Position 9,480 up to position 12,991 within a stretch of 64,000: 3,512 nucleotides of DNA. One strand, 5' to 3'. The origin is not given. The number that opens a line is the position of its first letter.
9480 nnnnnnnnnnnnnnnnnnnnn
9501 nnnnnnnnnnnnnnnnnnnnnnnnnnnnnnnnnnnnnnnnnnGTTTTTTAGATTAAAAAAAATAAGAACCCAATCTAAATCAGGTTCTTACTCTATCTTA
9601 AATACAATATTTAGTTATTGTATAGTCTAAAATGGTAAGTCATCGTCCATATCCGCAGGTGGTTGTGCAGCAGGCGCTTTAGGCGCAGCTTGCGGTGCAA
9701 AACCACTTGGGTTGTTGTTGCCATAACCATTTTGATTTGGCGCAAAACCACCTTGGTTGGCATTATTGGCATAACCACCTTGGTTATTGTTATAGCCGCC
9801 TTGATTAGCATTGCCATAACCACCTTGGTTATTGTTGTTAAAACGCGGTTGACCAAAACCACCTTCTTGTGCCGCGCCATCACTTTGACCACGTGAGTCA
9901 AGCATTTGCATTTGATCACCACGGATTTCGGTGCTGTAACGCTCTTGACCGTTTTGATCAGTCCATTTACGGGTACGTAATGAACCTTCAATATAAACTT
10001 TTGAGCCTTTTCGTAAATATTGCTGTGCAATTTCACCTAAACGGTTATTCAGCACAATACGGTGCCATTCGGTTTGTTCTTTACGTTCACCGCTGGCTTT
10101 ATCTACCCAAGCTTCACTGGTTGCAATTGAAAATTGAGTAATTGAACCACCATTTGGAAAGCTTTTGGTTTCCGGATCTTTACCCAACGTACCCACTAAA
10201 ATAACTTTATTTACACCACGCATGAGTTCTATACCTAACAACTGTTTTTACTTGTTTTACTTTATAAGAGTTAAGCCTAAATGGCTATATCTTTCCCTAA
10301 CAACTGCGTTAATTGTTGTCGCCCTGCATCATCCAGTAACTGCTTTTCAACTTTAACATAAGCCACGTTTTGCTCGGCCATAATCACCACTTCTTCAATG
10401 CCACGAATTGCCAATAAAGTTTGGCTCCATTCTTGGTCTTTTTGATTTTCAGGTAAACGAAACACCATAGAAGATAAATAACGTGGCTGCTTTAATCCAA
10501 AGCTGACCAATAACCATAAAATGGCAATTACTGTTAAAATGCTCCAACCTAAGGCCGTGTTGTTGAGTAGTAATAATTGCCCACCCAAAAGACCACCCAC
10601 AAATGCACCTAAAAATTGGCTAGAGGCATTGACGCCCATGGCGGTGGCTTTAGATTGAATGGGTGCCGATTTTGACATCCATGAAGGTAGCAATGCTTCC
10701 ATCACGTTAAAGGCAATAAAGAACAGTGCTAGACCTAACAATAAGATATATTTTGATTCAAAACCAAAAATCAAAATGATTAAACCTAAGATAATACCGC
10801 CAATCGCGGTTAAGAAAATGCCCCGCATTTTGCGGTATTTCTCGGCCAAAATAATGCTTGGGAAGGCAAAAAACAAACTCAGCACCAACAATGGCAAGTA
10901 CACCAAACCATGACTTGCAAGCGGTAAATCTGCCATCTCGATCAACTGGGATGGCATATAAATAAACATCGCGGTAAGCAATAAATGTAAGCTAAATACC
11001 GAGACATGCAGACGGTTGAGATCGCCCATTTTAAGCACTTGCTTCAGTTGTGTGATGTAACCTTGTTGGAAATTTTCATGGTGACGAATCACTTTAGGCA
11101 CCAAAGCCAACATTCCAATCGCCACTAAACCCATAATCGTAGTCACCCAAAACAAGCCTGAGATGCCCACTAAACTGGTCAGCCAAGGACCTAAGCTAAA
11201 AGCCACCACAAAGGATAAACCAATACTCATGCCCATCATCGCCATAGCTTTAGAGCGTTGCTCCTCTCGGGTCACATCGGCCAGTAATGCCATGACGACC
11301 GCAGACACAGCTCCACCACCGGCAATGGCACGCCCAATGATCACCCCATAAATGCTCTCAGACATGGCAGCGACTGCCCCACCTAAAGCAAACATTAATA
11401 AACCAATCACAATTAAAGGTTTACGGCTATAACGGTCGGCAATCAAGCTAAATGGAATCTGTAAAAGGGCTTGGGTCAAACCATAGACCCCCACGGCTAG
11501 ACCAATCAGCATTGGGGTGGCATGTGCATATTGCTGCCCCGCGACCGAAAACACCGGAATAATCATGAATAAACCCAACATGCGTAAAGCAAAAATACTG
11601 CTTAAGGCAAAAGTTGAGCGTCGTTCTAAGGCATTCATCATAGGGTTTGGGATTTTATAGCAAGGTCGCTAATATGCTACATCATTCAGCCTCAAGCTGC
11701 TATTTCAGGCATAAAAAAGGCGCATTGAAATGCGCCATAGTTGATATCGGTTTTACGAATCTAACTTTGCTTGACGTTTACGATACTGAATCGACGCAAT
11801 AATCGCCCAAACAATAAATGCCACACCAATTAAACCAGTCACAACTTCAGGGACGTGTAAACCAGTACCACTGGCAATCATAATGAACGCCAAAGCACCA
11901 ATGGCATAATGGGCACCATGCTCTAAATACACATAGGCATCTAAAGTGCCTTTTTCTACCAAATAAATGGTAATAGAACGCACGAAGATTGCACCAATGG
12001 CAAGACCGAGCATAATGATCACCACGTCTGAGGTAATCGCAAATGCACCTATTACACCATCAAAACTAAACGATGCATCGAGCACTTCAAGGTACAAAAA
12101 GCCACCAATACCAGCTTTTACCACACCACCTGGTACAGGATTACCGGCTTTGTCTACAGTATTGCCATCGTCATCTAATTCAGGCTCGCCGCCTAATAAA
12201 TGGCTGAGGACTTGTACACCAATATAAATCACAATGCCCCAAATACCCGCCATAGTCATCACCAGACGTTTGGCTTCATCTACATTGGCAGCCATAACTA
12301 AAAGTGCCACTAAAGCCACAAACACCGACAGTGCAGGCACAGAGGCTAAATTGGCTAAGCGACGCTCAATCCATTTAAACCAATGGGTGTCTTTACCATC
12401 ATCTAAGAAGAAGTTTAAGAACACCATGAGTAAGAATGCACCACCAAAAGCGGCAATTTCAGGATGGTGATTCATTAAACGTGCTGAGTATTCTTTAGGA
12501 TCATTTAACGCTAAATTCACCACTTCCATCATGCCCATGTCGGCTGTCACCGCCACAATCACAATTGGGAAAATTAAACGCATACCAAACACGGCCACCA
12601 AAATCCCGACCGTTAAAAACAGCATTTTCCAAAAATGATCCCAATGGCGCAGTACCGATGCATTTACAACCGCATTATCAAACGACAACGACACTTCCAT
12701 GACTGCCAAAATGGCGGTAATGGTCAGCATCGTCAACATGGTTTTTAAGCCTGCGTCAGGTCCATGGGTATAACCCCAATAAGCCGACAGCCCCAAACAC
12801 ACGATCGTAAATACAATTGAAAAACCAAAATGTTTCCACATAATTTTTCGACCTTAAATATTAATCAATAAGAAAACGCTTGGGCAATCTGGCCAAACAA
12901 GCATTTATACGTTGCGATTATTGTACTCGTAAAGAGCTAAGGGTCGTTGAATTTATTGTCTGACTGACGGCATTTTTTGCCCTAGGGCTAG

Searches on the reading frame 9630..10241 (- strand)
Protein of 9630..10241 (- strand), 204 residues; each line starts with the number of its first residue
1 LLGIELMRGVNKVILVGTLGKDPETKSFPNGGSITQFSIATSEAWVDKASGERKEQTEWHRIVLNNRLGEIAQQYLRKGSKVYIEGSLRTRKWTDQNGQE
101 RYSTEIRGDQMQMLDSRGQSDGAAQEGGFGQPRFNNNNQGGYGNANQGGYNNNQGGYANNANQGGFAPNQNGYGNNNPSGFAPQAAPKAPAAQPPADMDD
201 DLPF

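Call 57: search_protein_families(library=pfam, proteins=[window:9630-10241:-], max_evalue=0.01)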
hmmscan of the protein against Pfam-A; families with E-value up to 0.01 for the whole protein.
window:9630-10241:- (204 aa): 1 family
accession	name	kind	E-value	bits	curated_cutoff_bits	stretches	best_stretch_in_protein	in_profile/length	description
PF00436.31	SSB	-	4e-37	126.9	26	1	10-114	1-104/104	Single-strand binding protein family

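Call 77: list_cluster_members(proteins=[window:9630-10241:-, window:11756-12841:-, window:1012-1836:-])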
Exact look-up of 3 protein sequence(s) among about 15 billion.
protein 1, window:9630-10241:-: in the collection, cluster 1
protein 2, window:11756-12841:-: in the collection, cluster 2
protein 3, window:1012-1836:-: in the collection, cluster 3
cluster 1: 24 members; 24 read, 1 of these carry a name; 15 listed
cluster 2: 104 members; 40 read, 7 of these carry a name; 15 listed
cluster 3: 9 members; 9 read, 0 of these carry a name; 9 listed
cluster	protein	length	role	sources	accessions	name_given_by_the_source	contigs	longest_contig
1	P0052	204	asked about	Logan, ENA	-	-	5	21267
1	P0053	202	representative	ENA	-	-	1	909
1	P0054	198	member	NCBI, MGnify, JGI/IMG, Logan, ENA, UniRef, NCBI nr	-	-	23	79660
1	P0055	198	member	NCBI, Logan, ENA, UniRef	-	-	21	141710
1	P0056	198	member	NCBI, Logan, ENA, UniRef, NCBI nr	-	-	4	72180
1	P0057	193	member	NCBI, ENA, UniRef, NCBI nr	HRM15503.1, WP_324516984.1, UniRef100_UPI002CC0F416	MAG TPA: single-stranded DNA-binding protein [Acinetobacter parvus] | single-stranded DNA-binding protein n=1 Tax=Acinetobacter parvus TaxID=134533 ... | single-stranded DNA-binding protein [Acinetobacter parvus]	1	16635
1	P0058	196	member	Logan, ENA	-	-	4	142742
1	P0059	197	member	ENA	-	-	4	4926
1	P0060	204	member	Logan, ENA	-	-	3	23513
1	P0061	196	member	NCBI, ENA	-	-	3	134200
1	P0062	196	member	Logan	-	-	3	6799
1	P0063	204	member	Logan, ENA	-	-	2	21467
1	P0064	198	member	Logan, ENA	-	-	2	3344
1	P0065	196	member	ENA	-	-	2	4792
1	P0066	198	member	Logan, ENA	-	-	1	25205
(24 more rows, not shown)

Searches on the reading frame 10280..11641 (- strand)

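Call 57: search_protein_families(library=pfam, proteins=[window:10280-11641:-], max_evalue=0.01)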
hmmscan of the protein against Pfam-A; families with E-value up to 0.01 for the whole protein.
window:10280-11641:- (454 aa): 3 families
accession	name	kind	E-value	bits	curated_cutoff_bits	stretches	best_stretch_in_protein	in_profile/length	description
PF07690.21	MFS_1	-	1e-42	146.8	33.4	2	15-349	3-346/347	Major Facilitator Superfamily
PF00083.30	Sugar_tr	-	7.5e-09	35.4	22.3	2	42-182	44-192/452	Sugar (and other) transporter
PF21987.2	YajR_YAM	-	5.8e-05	23.2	26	1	396-433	5-43/56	YajR YAM domain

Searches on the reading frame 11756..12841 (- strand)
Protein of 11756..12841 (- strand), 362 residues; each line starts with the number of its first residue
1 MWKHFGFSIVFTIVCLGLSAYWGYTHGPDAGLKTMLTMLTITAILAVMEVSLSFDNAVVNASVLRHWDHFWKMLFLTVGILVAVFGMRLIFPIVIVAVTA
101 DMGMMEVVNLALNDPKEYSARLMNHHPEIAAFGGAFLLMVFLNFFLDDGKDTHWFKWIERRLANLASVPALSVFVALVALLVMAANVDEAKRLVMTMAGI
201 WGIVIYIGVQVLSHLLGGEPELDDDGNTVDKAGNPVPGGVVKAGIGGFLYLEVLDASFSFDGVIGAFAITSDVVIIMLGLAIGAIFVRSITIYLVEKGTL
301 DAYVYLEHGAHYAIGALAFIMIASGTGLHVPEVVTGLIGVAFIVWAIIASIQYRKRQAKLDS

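Call 57: search_protein_families(library=pfam, proteins=[window:11756-12841:-], max_evalue=0.01)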
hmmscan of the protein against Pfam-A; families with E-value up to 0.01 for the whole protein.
window:11756-12841:- (362 aa): 2 families
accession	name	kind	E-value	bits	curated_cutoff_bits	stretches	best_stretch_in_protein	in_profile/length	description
PF04332.21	DUF475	-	5.7e-110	368.2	27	1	54-356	1-292/293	Protein of unknown function (DUF475)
PF03741.22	TerC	-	9.6e-14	51.9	27.8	2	192-323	60-176/178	Integral membrane protein TerC family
